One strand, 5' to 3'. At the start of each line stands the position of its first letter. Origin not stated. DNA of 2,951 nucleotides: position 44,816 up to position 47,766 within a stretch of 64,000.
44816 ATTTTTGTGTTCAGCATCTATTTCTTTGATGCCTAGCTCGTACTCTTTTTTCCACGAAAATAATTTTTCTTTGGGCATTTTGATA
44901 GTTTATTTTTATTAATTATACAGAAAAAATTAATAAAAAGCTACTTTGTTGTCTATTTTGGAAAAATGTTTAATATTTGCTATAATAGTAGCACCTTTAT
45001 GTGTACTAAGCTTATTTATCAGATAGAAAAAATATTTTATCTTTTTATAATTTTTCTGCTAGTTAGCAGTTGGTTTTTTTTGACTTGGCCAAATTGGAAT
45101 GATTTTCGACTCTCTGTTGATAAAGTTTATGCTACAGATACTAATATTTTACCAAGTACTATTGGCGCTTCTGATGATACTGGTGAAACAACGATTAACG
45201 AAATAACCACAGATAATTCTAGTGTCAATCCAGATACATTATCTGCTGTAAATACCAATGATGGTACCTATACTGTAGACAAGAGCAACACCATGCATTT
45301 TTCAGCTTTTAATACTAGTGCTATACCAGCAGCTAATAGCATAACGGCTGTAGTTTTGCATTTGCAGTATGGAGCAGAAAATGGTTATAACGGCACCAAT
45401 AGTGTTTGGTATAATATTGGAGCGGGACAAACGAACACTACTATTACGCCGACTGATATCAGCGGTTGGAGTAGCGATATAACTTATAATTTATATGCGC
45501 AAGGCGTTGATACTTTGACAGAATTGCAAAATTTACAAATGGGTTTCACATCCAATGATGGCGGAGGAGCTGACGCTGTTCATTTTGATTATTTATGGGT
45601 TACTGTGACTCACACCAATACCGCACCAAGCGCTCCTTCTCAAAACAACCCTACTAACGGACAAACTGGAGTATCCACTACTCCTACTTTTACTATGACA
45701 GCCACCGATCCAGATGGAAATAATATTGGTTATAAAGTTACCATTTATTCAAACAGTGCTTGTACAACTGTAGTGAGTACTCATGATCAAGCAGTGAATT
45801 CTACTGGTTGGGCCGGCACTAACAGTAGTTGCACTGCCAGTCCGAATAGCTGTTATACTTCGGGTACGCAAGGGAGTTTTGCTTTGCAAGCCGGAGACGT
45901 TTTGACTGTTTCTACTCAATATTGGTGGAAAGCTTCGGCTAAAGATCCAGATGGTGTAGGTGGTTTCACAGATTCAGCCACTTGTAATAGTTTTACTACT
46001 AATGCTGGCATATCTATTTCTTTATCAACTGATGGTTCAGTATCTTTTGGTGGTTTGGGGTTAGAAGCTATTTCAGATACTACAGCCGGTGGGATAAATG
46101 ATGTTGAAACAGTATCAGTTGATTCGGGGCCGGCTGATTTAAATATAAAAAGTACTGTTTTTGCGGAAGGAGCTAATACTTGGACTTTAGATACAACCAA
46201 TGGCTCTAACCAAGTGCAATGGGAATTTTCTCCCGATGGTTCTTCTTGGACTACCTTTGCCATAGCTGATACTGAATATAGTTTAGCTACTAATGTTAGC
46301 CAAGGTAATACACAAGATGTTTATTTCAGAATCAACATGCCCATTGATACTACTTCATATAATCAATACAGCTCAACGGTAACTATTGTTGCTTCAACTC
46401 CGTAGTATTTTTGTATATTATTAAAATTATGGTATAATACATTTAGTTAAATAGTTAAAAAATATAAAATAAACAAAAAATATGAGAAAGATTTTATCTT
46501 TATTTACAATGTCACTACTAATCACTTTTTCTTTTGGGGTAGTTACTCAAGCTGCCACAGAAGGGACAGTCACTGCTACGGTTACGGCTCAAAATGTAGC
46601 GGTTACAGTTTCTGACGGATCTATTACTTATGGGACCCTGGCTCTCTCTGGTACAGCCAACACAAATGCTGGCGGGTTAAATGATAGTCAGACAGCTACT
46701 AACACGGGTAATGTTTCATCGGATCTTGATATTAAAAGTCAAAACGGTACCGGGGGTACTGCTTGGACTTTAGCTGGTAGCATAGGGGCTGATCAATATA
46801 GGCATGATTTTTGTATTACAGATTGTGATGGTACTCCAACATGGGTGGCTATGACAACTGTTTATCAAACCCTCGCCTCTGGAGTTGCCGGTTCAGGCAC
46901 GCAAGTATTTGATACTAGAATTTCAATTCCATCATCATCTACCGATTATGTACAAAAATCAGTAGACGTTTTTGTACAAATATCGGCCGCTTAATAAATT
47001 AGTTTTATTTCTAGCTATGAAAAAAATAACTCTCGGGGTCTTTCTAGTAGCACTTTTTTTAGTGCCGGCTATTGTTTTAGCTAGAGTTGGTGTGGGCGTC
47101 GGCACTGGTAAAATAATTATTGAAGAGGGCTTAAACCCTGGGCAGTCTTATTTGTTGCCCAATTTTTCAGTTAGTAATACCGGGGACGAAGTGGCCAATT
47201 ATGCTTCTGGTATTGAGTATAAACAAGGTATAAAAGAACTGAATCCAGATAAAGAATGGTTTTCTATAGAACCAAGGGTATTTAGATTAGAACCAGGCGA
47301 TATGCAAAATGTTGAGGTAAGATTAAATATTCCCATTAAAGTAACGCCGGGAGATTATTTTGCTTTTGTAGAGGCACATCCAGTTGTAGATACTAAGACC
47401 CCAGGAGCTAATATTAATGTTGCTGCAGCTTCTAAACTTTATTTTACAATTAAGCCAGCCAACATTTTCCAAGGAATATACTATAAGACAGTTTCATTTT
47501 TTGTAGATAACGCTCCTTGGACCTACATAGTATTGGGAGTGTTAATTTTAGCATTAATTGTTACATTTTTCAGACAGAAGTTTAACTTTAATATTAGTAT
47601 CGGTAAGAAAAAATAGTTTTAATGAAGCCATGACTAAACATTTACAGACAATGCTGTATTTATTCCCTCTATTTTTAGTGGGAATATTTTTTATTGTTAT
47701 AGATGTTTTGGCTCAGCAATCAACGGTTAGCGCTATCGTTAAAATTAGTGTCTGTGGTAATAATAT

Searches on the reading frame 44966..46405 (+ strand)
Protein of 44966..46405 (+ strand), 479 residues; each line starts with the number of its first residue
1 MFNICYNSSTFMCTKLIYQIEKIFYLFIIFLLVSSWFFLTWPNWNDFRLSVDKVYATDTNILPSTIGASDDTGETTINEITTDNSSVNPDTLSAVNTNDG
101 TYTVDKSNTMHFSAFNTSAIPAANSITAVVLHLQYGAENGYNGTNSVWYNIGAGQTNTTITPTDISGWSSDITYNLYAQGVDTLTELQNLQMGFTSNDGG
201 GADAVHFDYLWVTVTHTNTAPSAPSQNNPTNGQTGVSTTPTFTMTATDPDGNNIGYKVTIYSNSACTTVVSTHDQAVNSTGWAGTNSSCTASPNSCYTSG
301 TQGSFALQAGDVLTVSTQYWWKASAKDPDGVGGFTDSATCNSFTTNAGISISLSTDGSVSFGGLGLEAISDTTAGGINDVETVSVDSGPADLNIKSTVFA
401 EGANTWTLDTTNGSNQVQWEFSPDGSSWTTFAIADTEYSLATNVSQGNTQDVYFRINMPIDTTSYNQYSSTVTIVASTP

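Call 3: search_protein_families(library=pfam, proteins=[window:44966-46405:+], max_evalue=1)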
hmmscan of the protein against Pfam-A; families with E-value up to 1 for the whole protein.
window:44966-46405:+ (479 aa): 0 families

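Call 4: search_protein_families(library=ncbifam, proteins=[window:44966-46405:+], max_evalue=1)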
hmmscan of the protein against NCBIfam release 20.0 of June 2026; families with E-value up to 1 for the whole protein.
window:44966-46405:+ (479 aa): 0 families

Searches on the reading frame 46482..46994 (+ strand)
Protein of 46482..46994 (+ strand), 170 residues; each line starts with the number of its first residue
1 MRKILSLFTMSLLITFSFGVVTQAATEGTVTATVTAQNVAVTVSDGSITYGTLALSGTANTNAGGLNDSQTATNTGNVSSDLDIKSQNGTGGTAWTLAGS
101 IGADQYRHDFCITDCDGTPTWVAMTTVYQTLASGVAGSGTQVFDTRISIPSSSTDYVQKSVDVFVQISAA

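Call 3: search_protein_families(library=pfam, proteins=[window:46482-46994:+], max_evalue=1)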
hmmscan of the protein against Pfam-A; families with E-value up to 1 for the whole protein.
window:46482-46994:+ (170 aa): 0 families

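Call 4: search_protein_families(library=ncbifam, proteins=[window:46482-46994:+], max_evalue=1)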
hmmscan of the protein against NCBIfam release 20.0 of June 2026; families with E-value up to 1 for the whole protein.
window:46482-46994:+ (170 aa): 1 family
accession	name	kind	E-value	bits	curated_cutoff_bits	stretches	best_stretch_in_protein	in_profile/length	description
NF040942.2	hypo_ExtJ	equivalog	0.35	11.3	52.5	1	1-46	1-45/77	selenite/tellurite reduction operon protein ExtJ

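Call 52: search_protein_families(library=pfam, alignment_id=A6, max_evalue=1)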
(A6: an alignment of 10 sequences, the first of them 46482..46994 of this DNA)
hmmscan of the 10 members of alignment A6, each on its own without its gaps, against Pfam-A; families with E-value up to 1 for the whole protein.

A. member 1, window:46482-46994:+ (170 aa): 0 families

B. families by the number of members that match (of 10 scanned): 12 families
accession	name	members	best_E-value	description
PF14289.11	DUF4369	1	0.0098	Domain of unknown function (DUF4369)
PF10762.14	DUF2583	1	0.011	Protein of unknown function (DUF2583)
PF06687.17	SUR7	1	0.022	SUR7/PalI family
PF02907.21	Peptidase_S29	1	0.029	Hepatitis C virus NS3 protease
PF06042.17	NTP_transf_6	1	0.039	Nucleotidyltransferase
PF19185.5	DUF5867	1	0.052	Family of unknown function (DUF5867)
PF02203.21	TarH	1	0.075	Tar ligand binding domain homologue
PF13140.11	DUF3980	1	0.097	Domain of unknown function (DUF3980)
PF06199.17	Phage_tail_2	1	0.1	Phage tail tube protein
PF19271.4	Nis1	1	0.11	Nis1 family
PF04588.18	HIG_1_N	1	0.17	Hypoxia induced protein conserved region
PF00900.26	Ribosomal_S4e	1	0.19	Ribosomal family S4e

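Call 54: search_solved_structures(query=A6, max_evalue=5)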
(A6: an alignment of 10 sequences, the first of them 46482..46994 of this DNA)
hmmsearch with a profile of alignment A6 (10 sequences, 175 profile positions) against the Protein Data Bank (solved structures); distinct sequences matched with E-value up to 5: 2.
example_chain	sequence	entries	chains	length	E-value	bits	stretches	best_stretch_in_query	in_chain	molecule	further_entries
28ye_X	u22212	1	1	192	0.89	12.2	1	22-59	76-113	Large ribosomal subunit protein bL9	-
5xxl_A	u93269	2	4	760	1.7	11.2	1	52-85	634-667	Periplasmic beta-glucosidase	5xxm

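Call 65: search_protein_representatives(protein=window:46482-46994:+)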
Query: 170 residues. Proteins with E-value up to 0.001 (for the whole library): 785; up to 1e-10: 443; up to 1e-30: 18. The best 150 are listed.
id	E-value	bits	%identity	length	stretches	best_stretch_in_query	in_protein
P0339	1.5e-43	164.5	59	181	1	2-170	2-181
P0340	5.7e-41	156.2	53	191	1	2-166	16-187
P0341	2.3e-38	147.7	49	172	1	2-169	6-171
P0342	2.7e-38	147.5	57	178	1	16-167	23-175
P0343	1.1e-37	145.5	52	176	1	3-169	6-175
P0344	1.3e-36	142.1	46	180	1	4-168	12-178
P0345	1.7e-35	138.4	52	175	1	10-167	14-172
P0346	4.3e-35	137.1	50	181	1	14-167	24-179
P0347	8.8e-35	136.1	45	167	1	5-169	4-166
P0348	1.7e-32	128.7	49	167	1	1-166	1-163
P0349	3.7e-32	127.6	46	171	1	2-168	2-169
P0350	4.2e-32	127.4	49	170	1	4-169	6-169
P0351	1.1e-31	126.0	43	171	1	4-165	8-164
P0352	1.2e-31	125.9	45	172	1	3-168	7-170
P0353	3.0e-31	124.6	45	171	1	8-169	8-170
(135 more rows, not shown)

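Call 67: search_protein_families(library=pfam, alignment_id=A7, max_evalue=0.01)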
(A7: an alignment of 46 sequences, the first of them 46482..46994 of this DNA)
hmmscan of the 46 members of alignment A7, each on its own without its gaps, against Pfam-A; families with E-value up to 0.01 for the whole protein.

A. member 1, window:46482-46994:+ (170 aa): 0 families

B. families by the number of members that match (of 46 scanned): 4 families
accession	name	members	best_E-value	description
PF00041.27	fn3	4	5.6e-10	Fibronectin type III domain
PF21722.4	Gly_rich_2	2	2.5e-12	Glycine-rich domain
PF10102.14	DUF2341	1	2.2e-22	Domain of unknown function (DUF2341)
PF21595.3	CCL2-like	1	0.0013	CCL2 lectin-like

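Call 76: predict_structure(alignment_id=A8)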
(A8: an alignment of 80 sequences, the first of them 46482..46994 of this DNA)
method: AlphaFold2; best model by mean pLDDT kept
length: 170 residues; sequences in the alignment: 80
mean_pLDDT: 94.4   pTM: 0.79
mean pLDDT of the five models: 94.4, 94.0, 93.0, 92.7, 92.6
residues with pLDDT >= 90: 139; 70-90: 23; 50-70: 8; < 50: 0
segments of 3 or more residues with pLDDT < 50: none
pLDDT, mean of each block of 10 residues (from residue 1): 84 77 74 96 98 98 98 98 99 98 99 96 99 98 99 98 97
secondary structure, 60 per line:
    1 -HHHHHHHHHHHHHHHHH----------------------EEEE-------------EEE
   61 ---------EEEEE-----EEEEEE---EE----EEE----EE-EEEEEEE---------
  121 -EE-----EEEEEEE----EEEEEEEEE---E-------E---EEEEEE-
elements in order: H2-18 E41-44 E58-60 E70-74 E80-85 E95-97 E105-111 E129-135 E140-148 E164-169

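Call 79: fold_search(model_id=the predicted structure, library=pdb)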
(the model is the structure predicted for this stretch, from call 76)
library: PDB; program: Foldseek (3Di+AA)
matches with E <= 10: 1076; with E <= 0.001: 0
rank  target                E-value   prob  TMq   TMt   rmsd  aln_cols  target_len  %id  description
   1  8psv_A                9.9e-03  0.97  0.36  0.38  15.1       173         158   16  2.7 A cryo-EM structure of in vitro assembled type 1 pilus rod (released 2024-04-10)
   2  6fvi                  1.2e-02  1.00  0.38  0.44  14.3       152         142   12  ASH / PapD-like domain of human CEP192 (PapD-like domain 7) (released 2019-03-20)
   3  8eht_B                1.7e-02  0.93  0.36  0.36  15.8       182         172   14  Cryo-EM reconstruction of the CS20 bacterial adhesion pili (released 2023-03-22)
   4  1n12_C                1.9e-02  0.98  0.40  0.47   6.3       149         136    9  Crystal structure of the PapE (N-terminal-deleted) pilus subunit bound to a peptide corresponding to the N-terminal ex (released 2002-12-11)
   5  9fx0_A                2.2e-02  0.66  0.27  0.28  16.0       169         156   19  Cryo-EM structure of the type 1 pilus tip-to-rod transition (released 2025-06-04)
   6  9fxa_K                2.4e-02  0.85  0.33  0.35  15.0       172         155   17  Cryo-EM structure of the type 1 pilus rod as part of the FimI-bound usher complex (FimDHGFAnIC - body 1) (released 2025-06-04)
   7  9iug_A                2.5e-02  0.90  0.33  0.35  14.7       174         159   14  Cryo-EM structure of the type I pilus from enterotoxigenic Escherichia coli (released 2025-05-28)
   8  5l7r_A                2.5e-02  0.89  0.33  0.11   8.8       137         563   14  Crystal structure of BvGH123 (released 2017-03-22)
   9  8cio_A                2.8e-02  0.72  0.32  0.33  10.4       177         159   11  Cryo-EM structure of the CupE pilus from Pseudomonas aeruginosa (released 2023-03-22)
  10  5oh0_A                3.3e-02  0.84  0.34  0.36  15.4       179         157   15  The Cryo-Electron Microscopy Structure of the Type 1 Chaperone-Usher Pilus Rod (released 2017-11-22)
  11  5iqm_A                3.9e-02  0.84  0.33  0.40   7.7       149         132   11  Crystal structure of the E. coli type 1 pilus subunit FimG (engineered variant with substitution Q134E; N-terminal Fim (released 2016-07-06)
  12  2j7m_A                4.3e-02  0.25  0.19  0.22  11.2       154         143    8  Characterization of a Family 32 CBM (released 2006-10-16)
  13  3bfq_G                4.5e-02  0.93  0.39  0.47   6.1       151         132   10  Crystal structure of truncated FimG (FimGt) in complex with the donor strand peptide of FimF (DSF) (released 2008-03-04)
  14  6fjy_B                4.8e-02  0.95  0.40  0.26   5.2       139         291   11  Crystal structure of CsuC-CsuE chaperone-tip adhesion subunit pre-assembly complex from archaic chaperone-usher Csu pi (released 2018-05-16)
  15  5flu_A                4.8e-02  0.92  0.40  0.41  14.0       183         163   12  Structure of a Chaperone-Usher pilus reveals the molecular basis of rod uncoilin (released 2016-01-13)
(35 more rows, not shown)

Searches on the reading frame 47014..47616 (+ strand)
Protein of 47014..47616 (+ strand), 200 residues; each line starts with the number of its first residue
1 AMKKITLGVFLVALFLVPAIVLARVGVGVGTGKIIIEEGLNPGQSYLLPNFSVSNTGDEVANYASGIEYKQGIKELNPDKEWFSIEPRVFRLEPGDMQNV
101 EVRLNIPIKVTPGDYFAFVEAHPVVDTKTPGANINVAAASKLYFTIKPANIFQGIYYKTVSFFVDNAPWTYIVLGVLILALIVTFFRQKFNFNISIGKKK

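Call 3: search_protein_families(library=pfam, proteins=[window:47014-47616:+], max_evalue=1)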
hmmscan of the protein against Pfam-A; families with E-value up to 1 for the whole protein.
window:47014-47616:+ (200 aa): 2 families
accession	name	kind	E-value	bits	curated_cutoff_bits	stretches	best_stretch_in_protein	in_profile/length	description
PF00345.26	PapD_N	-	0.0048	17.3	23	1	51-149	20-123/126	Pili and flagellar-assembly chaperone, PapD N-terminal domain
PF21310.3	OCRL-like_ASH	-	0.11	13.1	27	1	50-106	20-72/109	Inositol polyphosphate 5-phosphatase OCRL-like, ASH domain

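Call 4: search_protein_families(library=ncbifam, proteins=[window:47014-47616:+], max_evalue=1)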
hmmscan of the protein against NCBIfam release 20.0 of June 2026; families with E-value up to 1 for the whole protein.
window:47014-47616:+ (200 aa): 0 families

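Call 51: search_protein_families(library=pfam, alignment_id=A5, max_evalue=0.1)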
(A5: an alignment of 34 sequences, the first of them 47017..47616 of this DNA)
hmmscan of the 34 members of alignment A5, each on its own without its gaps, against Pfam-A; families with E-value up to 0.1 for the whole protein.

A. member 1, window:47017-47616:+ (199 aa): 1 family
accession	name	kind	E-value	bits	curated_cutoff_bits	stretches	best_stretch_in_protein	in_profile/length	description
PF00345.26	PapD_N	-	0.0047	17.3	23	1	50-148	20-123/126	Pili and flagellar-assembly chaperone, PapD N-terminal domain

B. families by the number of members that match (of 34 scanned): 27 families (the first 25 are shown)
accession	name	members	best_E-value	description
PF06030.18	WxLIP_PGBD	14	2.4e-08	WxL Interacting Protein, peptidoglycan binding domain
PF06280.18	fn3_5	8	0.0005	Fn3-like domain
PF10633.15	NPCBM_assoc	8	0.0027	NPCBM-associated, NEW3 domain of alpha-galactosidase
PF00345.26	PapD_N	4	0.0047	Pili and flagellar-assembly chaperone, PapD N-terminal domain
PF07070.16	Spo0M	3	0.025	SpoOM protein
PF21577.3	PG_0320-like_C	2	0.0094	PG_0320-like, C-terminal domain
PF23906.1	DUF7248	2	0.01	Family of unknown function (DUF7248)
PF11614.14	FixG_C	2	0.011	IG-like fold at C-terminal of FixG, putative oxidoreductase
PF19543.5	GH123_N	2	0.08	Glycoside hydrolase 123, N-terminal domain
PF24318.1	DUF7490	1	6.5e-05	Domain of unknown function (DUF7490)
PF03896.21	TRAP_alpha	1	0.0042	Translocon-associated protein (TRAP), alpha subunit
PF13567.11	DUF4131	1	0.0075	Domain of unknown function (DUF4131)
PF01757.29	Acyl_transf_3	1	0.013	Acyltransferase domain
PF07705.17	CARDB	1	0.016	CARDB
PF11857.13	DUF3377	1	0.018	Domain of unknown function (DUF3377)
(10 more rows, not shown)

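Call 53: search_solved_structures(query=A5, max_evalue=1)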
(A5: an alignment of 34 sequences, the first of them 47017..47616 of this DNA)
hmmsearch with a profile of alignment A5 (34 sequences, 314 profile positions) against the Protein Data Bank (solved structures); distinct sequences matched with E-value up to 1: 10.
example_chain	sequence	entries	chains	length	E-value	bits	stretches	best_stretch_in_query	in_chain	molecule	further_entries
9i25_C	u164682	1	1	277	0.0014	20.7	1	53-266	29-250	EfmWxLIP1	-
9i1y_A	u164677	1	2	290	0.0017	20.5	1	53-266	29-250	EfmWxLIP1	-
8k2j_A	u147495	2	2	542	0.014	17.5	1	105-158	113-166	Oligosaccharide/Monosaccharide-releasing beta-N-acetylgalactosaminidase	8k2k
8k2f_A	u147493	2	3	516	0.021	16.9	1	108-154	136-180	Oligosaccharide-releasing beta-N-acetylgalactosaminidase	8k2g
5fqg_A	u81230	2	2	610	0.068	15.2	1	108-145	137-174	BETA-N-ACETYLGALACTOSAMINIDASE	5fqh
5fqe_A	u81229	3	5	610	0.069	15.2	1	108-145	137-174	BETA-N-ACETYLGALACTOSAMINIDASE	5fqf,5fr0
8k2h_B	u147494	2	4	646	0.12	14.4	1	105-145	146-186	Oligosaccharide/Monosaccharide-releasing beta-N-acetylhexosaminidase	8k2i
7zpw_A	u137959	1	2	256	0.43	12.6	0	204-237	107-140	Pizza6-TSK-TSH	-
7zph_A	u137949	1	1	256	0.46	12.5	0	204-237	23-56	Pizza6-TNK-RSH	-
1ubp_B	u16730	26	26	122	0.93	11.5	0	52-120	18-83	UREASE | PROTEIN (UREASE BETA SUBUNIT) | Urease subunit beta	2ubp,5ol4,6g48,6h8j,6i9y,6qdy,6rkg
